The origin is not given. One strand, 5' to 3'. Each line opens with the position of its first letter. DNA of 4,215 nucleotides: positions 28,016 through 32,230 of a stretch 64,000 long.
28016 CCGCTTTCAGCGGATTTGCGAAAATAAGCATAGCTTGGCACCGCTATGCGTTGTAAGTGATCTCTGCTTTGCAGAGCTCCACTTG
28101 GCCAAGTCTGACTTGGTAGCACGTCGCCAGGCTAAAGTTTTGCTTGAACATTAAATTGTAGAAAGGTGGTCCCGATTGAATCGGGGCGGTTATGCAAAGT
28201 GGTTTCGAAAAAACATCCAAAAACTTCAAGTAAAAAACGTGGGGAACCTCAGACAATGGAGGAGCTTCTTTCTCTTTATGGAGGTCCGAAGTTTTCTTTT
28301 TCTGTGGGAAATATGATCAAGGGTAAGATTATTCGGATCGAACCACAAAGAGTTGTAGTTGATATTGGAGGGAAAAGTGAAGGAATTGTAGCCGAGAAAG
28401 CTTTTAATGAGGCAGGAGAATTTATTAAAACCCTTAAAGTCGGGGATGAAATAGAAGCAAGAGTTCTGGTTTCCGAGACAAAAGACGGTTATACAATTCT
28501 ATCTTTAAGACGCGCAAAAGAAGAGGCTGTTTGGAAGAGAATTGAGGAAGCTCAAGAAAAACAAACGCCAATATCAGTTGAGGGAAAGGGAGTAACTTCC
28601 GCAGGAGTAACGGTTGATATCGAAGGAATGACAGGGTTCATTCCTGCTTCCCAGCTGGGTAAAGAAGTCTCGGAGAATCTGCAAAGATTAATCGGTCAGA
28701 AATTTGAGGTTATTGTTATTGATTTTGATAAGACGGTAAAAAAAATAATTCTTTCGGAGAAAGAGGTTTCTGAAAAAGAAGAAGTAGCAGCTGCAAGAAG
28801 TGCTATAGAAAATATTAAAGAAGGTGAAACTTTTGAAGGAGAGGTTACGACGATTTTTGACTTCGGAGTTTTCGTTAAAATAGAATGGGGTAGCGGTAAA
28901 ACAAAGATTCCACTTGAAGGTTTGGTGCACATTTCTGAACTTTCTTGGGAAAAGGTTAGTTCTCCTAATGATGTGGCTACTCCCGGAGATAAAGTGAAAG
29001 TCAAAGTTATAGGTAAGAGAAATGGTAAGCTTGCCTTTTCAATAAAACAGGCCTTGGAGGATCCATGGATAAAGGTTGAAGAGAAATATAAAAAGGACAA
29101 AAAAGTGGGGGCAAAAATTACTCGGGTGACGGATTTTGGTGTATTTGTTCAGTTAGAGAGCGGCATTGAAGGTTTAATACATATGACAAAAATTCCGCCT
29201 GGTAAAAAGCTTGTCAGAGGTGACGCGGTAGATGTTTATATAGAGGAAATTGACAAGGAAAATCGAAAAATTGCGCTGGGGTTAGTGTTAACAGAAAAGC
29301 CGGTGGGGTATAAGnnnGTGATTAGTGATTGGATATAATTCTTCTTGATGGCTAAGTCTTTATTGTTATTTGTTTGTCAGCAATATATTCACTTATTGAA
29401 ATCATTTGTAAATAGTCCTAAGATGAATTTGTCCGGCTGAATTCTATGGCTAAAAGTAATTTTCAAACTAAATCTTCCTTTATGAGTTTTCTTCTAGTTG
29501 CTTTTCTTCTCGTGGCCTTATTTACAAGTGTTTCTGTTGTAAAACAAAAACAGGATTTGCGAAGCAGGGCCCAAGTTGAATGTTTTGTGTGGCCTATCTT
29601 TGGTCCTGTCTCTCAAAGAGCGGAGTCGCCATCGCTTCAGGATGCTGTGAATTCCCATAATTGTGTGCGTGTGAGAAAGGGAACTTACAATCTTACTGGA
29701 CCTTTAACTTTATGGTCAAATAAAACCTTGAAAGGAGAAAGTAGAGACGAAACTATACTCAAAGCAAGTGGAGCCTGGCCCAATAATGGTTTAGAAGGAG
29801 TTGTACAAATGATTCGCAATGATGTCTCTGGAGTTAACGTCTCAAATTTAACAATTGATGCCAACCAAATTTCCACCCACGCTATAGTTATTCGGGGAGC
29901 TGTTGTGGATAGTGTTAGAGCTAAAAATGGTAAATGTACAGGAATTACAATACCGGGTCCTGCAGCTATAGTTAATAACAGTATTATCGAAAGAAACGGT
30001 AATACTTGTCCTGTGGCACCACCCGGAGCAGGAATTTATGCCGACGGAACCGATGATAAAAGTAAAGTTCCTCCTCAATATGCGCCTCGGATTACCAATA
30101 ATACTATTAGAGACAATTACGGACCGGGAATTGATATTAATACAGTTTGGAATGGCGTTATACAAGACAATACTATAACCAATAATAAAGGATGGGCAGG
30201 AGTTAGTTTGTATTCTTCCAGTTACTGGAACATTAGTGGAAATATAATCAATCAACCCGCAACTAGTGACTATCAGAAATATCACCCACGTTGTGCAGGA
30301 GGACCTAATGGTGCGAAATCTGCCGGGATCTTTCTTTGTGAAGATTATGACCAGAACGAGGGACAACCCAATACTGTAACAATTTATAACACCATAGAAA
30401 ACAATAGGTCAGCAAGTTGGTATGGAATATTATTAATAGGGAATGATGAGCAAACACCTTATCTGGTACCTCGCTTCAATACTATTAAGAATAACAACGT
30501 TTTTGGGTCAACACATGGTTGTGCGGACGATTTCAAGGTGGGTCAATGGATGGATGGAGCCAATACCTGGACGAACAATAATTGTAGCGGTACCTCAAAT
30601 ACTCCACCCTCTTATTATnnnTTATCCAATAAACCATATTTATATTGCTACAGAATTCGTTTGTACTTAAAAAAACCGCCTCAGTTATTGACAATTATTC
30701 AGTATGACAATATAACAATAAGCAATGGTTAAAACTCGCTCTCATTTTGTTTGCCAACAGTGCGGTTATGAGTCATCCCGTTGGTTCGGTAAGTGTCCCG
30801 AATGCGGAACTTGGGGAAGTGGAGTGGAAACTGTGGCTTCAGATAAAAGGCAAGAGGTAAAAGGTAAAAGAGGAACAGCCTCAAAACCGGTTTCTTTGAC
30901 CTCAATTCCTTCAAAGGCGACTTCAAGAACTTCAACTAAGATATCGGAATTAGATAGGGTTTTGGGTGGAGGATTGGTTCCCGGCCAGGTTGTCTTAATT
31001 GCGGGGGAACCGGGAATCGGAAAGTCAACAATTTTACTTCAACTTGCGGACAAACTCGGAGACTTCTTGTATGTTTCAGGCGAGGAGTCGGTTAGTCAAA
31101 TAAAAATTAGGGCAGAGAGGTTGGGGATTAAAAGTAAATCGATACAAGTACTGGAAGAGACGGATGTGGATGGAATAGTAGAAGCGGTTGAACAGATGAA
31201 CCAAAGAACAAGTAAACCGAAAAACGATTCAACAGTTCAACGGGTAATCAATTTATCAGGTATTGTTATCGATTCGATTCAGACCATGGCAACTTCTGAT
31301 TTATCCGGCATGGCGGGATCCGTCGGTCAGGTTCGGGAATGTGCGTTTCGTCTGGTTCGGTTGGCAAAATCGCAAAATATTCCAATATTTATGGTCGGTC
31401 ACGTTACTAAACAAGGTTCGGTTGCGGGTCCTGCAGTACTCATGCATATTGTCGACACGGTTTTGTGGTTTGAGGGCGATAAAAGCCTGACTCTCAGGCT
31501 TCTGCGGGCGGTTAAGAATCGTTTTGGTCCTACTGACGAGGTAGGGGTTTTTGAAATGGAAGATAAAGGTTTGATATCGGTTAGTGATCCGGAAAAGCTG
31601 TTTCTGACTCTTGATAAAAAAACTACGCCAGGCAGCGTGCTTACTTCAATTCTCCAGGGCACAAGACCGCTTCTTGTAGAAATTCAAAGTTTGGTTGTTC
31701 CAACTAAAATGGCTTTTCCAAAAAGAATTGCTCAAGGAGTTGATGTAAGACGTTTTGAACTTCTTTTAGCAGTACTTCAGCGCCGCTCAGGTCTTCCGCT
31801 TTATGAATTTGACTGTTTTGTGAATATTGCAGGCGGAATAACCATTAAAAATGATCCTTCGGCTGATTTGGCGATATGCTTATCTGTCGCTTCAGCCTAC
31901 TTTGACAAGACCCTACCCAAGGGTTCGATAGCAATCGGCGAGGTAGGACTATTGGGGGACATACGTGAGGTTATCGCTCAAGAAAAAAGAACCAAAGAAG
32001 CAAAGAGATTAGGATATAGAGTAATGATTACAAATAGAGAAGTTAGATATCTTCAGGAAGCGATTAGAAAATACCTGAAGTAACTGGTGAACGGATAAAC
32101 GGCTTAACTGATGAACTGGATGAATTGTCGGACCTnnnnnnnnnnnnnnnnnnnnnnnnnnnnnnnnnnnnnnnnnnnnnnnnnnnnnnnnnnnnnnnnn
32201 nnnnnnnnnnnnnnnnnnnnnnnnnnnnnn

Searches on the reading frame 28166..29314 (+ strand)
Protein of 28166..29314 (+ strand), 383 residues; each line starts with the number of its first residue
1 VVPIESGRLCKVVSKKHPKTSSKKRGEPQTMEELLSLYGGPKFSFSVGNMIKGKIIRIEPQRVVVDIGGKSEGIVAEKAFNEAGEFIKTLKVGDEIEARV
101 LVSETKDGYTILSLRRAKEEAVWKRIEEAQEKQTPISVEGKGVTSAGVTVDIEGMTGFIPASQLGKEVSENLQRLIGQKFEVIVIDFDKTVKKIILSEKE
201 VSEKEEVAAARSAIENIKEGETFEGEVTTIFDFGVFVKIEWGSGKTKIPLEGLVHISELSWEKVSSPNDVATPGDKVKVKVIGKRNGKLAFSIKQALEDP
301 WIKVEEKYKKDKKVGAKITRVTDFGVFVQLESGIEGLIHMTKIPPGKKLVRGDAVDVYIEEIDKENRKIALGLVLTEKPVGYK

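Call 30: search_protein_families(library=pfam, proteins=[window:28166-29314:+], max_evalue=0.001)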
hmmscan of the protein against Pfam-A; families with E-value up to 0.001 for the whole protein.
window:28166-29314:+ (383 aa): 4 families
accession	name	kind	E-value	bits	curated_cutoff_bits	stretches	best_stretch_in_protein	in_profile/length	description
PF00575.29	S1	-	4.9e-45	152.2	22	4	218-287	3-65/74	S1 RNA binding domain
PF24685.1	OB_RRP5_4th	-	1.7e-05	25.2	31.5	0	232-286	21-73/92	RRP5 OB-fold domain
PF21710.3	Spt6_S1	-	0.00049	20.8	27.5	0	314-373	20-86/91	Spt6, S1/OB domain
PF13509.12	S1_2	-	0.0005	20.6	21.8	0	316-359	7-48/61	S1 domain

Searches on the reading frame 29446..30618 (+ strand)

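Call 30: search_protein_families(library=pfam, proteins=[window:29446-30618:+], max_evalue=0.001)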
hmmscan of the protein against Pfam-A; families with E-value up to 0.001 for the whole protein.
window:29446-30618:+ (391 aa): 3 families
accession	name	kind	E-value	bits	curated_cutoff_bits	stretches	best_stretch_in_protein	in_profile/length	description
PF13229.12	Beta_helix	-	6.7e-10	39.3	25.9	1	194-362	23-139/158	Right handed beta helix region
PF05048.19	NosD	-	2.8e-07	30.6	23.6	1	191-381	59-192/212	Periplasmic copper-binding protein (NosD)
PF12708.12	Pect-lyase_RHGA_epim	-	5.2e-05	23.6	27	1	70-248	33-209/213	Rhamnogalacturonase A/epimerase, pectate lyase-like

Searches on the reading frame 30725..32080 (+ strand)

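Call 30: search_protein_families(library=pfam, proteins=[window:30725-32080:+], max_evalue=0.001)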
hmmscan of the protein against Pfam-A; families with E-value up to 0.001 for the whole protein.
window:30725-32080:+ (452 aa): 11 families
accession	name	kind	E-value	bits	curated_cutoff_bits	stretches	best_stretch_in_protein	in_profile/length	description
PF06745.19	ATPase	-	4.5e-16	59.4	26.6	1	70-287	2-227/231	KaiC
PF13481.12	AAA_25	-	3.9e-12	46.7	27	1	67-231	13-194/195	AAA domain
PF18073.7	Zn_ribbon_LapB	-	4.2e-11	42.8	25.7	1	8-32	1-25/28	Rubredoxin metal binding domain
PF03796.21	DnaB_C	-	1.7e-09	37.9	27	1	70-227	3-178/255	DnaB-like helicase C terminal domain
PF13401.12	AAA_22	-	1.5e-05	25.8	27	1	88-226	6-123/130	AAA domain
PF13541.12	ChlI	-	4.7e-05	23.7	27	1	361-436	42-117/121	Subunit ChlI of Mg-chelatase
PF05362.19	Lon_C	-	0.00017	21.7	21.1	0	362-441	94-174/205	Lon protease (S16) C-terminal proteolytic domain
PF00005.33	ABC_tran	-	0.00018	22.6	25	1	84-195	8-111/137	ABC transporter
PF13479.12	AAA_24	-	0.00028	21.2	27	1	88-130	3-41/195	AAA domain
PF13191.12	AAA_16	-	0.00039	21.4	32.6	1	77-114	17-51/167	AAA ATPase domain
PF03266.21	NTPase_1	-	0.00097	19.5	23.9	0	90-193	2-98/168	NTPase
